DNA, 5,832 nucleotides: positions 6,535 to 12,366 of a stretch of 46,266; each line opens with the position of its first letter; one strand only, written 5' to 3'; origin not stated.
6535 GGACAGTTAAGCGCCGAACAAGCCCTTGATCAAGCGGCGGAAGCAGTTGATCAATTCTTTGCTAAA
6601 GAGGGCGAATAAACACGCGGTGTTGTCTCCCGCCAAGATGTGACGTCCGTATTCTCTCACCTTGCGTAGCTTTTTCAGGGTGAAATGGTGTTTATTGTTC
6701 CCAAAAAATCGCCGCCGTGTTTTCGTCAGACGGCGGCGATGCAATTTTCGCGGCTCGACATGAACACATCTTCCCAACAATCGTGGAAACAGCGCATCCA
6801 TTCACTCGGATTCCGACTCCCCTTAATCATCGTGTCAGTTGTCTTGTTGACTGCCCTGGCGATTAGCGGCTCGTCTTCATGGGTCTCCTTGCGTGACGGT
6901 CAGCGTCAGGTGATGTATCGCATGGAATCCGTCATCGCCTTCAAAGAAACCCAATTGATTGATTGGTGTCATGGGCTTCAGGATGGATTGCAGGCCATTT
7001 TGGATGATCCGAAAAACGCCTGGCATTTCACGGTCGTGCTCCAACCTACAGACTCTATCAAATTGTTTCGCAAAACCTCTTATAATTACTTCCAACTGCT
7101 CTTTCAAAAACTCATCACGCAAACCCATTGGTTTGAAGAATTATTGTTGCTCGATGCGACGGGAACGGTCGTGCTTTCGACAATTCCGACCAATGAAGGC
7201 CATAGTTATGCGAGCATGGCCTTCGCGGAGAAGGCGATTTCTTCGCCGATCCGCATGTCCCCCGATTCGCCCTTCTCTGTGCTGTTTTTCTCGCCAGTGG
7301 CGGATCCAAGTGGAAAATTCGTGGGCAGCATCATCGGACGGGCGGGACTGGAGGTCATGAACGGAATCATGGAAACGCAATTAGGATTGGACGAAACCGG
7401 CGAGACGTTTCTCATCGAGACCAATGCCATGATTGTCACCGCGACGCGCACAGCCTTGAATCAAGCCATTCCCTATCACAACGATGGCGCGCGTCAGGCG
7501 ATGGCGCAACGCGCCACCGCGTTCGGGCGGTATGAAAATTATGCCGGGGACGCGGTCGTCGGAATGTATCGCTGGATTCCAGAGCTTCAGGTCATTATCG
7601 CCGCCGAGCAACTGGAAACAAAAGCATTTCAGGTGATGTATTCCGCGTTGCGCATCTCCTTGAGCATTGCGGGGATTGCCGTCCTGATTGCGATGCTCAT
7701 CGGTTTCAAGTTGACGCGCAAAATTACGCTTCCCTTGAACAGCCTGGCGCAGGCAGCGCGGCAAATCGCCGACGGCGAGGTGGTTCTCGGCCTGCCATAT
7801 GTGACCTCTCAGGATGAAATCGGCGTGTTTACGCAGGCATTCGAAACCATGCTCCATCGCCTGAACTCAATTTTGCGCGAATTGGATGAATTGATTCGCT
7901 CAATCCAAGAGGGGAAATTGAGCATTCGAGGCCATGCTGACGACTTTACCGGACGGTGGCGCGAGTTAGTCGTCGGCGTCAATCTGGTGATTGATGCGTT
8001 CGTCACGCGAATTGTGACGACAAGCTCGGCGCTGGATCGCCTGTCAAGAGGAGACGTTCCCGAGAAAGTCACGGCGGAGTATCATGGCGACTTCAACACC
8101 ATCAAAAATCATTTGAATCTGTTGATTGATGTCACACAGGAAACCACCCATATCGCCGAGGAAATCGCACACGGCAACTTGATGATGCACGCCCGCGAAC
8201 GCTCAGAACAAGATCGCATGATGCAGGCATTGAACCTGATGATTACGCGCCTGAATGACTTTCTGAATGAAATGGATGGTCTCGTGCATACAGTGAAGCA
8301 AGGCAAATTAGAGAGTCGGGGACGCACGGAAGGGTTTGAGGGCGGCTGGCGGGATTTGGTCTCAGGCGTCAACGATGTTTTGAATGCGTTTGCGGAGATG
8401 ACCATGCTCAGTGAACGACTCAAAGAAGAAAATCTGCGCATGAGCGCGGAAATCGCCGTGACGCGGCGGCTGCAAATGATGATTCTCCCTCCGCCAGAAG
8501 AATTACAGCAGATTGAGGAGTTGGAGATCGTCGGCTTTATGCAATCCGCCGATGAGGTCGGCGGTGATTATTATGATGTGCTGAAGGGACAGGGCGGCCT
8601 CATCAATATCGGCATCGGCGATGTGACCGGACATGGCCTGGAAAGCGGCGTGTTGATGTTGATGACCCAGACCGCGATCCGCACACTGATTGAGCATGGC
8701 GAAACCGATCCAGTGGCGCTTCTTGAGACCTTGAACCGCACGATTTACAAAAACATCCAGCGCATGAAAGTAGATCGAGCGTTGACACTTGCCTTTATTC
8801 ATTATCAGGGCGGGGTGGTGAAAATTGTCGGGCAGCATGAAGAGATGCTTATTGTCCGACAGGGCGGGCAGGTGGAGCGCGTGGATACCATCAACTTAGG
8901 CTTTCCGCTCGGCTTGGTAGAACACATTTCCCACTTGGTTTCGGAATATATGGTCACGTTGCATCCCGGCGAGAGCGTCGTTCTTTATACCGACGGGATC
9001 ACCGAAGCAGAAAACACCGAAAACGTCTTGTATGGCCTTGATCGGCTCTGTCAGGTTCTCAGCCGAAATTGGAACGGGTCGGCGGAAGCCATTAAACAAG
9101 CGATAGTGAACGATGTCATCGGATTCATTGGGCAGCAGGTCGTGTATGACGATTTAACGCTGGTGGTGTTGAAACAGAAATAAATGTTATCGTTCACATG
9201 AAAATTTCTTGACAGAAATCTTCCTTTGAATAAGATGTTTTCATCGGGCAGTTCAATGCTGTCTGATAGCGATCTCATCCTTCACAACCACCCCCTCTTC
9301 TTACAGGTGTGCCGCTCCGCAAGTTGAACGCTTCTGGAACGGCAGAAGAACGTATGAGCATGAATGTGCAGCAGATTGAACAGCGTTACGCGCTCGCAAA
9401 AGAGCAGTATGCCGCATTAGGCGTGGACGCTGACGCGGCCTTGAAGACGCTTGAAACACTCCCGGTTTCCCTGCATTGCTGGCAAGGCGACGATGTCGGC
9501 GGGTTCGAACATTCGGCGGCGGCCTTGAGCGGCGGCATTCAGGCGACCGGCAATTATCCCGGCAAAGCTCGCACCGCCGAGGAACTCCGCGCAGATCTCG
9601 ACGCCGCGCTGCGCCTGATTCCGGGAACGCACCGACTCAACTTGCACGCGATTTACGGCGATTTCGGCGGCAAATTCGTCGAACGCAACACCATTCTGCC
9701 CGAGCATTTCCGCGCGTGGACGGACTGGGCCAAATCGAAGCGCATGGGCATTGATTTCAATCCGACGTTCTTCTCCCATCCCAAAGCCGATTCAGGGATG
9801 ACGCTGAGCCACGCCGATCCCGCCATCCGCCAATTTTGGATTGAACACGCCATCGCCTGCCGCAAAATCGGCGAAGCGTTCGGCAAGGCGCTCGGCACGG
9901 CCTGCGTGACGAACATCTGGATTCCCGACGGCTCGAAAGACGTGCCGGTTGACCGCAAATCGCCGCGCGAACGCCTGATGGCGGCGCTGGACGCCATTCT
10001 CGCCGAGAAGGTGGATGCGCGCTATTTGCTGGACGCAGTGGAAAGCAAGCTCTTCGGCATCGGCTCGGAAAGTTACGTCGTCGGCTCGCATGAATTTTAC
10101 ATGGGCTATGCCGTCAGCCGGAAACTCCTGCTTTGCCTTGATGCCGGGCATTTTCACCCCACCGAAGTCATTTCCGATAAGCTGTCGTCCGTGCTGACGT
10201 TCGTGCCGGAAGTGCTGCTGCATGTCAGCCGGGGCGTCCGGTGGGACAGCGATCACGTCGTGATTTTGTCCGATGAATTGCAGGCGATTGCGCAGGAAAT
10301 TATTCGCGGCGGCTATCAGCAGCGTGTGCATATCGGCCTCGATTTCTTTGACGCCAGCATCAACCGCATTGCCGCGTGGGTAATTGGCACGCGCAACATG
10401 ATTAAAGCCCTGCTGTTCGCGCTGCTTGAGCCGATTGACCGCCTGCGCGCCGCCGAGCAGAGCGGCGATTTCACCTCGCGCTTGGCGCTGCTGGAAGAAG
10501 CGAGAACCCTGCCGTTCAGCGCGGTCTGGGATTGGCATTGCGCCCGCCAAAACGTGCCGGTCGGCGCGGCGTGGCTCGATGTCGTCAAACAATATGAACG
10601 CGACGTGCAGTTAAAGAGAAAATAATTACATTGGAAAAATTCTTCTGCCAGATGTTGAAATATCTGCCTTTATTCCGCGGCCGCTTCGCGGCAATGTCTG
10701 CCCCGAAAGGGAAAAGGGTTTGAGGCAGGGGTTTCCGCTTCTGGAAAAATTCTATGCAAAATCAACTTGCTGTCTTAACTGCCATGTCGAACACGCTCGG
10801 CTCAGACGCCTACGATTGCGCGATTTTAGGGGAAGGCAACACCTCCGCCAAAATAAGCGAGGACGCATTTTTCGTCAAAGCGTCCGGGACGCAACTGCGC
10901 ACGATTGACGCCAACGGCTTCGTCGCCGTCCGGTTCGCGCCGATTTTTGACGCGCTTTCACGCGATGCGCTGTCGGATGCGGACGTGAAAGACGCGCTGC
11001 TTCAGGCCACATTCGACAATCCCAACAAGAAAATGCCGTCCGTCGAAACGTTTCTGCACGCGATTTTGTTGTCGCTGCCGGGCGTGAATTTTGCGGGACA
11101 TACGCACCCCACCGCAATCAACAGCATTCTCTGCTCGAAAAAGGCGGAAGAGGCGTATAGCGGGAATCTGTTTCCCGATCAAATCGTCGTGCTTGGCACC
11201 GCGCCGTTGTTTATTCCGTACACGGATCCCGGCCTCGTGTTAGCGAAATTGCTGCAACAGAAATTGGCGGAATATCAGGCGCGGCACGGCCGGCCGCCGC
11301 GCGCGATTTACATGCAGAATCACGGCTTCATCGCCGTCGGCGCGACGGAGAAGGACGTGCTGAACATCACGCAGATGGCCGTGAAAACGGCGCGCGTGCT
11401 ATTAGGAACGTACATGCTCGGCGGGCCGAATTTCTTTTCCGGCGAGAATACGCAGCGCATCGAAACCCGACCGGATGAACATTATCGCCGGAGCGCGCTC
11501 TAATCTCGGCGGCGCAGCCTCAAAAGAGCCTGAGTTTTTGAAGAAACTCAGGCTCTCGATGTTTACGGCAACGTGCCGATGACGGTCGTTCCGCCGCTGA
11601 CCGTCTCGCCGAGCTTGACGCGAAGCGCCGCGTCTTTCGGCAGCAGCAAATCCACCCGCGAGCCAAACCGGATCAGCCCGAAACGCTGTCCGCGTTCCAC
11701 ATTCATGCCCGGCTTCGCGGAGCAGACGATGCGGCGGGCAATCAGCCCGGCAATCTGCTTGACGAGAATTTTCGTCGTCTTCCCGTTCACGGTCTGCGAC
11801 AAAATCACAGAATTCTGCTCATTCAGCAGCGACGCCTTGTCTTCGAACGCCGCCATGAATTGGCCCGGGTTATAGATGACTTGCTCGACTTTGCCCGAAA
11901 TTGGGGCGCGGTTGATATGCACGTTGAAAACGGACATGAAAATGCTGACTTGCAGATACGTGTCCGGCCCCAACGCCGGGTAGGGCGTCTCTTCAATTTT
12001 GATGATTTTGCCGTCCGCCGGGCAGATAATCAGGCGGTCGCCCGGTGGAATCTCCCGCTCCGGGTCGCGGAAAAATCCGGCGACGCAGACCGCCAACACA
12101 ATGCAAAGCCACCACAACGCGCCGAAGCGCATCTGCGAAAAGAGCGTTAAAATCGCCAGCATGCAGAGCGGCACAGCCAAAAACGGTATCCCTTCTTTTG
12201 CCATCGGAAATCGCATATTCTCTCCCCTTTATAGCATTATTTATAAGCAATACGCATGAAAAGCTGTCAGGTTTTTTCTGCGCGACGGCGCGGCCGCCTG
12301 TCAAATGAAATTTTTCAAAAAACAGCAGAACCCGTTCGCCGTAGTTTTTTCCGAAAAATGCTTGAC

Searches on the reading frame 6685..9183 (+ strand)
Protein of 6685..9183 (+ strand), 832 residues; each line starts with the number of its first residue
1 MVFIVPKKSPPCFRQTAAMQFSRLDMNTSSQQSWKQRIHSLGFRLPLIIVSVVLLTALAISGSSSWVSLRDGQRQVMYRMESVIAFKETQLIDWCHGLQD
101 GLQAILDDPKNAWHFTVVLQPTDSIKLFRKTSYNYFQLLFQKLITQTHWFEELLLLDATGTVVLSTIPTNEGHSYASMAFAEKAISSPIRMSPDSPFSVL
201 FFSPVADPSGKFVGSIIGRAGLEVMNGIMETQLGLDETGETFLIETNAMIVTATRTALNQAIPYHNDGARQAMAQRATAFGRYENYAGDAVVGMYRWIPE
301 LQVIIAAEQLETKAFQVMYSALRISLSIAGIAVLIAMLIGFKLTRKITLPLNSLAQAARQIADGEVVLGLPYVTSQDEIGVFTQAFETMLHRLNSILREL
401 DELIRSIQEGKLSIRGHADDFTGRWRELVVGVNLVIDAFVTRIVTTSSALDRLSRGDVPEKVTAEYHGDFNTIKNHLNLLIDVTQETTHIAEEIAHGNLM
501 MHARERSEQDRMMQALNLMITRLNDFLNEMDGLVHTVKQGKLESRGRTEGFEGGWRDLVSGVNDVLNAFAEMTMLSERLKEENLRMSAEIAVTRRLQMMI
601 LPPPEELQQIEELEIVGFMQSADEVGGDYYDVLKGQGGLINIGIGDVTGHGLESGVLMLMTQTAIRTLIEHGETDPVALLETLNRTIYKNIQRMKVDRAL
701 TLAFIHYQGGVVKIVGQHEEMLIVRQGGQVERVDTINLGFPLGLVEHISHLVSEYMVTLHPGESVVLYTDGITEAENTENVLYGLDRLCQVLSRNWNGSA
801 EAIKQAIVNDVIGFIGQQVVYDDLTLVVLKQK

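Call 9: search_protein_families(library=pfam, proteins=[window:6685-9183:+], max_evalue=0.1)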
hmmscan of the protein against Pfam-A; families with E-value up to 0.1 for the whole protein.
window:6685-9183:+ (832 aa): 7 families
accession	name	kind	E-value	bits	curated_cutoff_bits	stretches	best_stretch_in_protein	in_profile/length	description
PF07228.17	SpoIIE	-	1.8e-37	129.6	25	1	638-830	3-190/192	Stage II sporulation protein E (SpoIIE)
PF18947.5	HAMP_2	-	1.7e-29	102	24.3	2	421-485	2-66/67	HAMP domain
PF00672.30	HAMP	-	8.6e-09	36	25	1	343-394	2-52/53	HAMP domain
PF02743.24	dCache_1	-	1.9e-05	24.8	45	1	150-304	68-238/240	Cache domain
PF06751.17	EutB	-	0.0049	16.2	25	1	766-825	272-329/435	Ethanolamine ammonia lyase large subunit (EutB)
PF15605.11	Ntox28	-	0.03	14.9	25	1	356-412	34-90/113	Bacterial toxin 28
PF12631.12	MnmE_helical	-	0.079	13.5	40.1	0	387-525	65-172/211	MnmE helical domain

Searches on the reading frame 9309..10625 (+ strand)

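Call 89: search_protein_families(library=pfam, proteins=[window:9309-10625:+], max_evalue=0.00001)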
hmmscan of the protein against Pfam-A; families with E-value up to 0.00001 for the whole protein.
window:9309-10625:+ (438 aa): 1 family
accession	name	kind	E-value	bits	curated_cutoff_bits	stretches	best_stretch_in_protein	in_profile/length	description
PF06134.17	RhaA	-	1.8e-208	693.2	22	1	22-437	2-417/417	L-rhamnose isomerase (RhaA)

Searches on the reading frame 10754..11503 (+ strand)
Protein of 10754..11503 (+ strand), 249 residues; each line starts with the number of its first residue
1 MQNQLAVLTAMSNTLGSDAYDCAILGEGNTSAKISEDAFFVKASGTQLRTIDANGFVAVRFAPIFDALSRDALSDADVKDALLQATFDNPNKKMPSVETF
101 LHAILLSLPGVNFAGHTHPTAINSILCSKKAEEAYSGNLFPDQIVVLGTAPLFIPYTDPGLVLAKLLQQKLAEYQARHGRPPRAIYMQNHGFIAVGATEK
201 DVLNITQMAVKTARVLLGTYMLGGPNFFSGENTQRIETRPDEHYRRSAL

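Call 89: search_protein_families(library=pfam, proteins=[window:10754-11503:+], max_evalue=0.00001)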
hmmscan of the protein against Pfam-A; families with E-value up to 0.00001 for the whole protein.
window:10754-11503:+ (249 aa): 1 family
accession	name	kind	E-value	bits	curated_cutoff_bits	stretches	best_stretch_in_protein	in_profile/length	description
PF00596.27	Aldolase_II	-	5.1e-17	62.8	22.2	1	25-216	18-182/183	Class II Aldolase and Adducin N-terminal domain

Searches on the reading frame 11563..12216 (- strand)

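Call 89: search_protein_families(library=pfam, proteins=[window:11563-12216:-], max_evalue=0.00001)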
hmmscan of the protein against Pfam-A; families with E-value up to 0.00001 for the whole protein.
window:11563-12216:- (217 aa): 1 family
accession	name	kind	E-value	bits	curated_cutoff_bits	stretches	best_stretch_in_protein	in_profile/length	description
PF02666.20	PS_Dcarbxylase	-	1.6e-43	149.2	22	1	44-213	4-197/198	Phosphatidylserine decarboxylase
